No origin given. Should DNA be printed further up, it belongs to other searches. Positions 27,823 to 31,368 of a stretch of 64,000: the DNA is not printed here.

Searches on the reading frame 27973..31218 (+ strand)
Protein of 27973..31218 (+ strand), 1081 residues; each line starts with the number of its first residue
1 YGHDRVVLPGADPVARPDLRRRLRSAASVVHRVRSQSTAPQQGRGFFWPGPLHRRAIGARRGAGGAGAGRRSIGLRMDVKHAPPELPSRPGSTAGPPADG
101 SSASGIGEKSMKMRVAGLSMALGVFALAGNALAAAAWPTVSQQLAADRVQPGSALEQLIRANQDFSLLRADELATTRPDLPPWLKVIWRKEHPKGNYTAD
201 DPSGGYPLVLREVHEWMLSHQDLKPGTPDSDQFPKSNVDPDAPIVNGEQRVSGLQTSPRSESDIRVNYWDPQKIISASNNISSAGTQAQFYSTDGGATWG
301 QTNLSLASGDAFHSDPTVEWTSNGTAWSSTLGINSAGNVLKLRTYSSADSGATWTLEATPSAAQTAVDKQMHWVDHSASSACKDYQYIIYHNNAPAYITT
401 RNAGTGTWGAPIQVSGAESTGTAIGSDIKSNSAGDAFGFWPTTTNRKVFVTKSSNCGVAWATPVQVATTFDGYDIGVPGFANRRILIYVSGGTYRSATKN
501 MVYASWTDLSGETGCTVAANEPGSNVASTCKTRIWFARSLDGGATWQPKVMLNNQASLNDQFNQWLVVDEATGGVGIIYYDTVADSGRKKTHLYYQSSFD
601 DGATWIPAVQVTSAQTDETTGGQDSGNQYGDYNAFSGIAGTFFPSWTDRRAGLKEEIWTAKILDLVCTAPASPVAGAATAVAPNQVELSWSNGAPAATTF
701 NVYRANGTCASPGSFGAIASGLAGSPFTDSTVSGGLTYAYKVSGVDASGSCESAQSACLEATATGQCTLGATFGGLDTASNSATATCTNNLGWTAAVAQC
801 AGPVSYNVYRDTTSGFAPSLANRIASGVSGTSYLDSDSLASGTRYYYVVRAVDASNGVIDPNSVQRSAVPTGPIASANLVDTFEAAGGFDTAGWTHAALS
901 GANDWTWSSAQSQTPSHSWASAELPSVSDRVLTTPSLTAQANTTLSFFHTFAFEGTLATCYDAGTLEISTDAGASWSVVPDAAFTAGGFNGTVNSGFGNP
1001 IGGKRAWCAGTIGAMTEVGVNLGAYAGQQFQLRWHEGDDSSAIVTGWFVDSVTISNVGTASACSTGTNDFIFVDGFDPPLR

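Call 60: search_protein_families(library=pfam, proteins=[window:27973-31218:+], max_evalue=0.00001)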
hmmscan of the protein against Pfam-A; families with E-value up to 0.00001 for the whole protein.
window:27973-31218:+ (1081 aa): 2 families
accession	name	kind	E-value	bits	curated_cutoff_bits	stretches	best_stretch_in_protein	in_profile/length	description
PF21471.3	Reelin_subrepeat-B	-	1.7e-10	41.2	27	0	927-1055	22-127/127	Reelin subrepeat B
PF02012.26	BNR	-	1.8e-06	27.5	27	0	290-299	1-10/12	BNR/Asp-box repeat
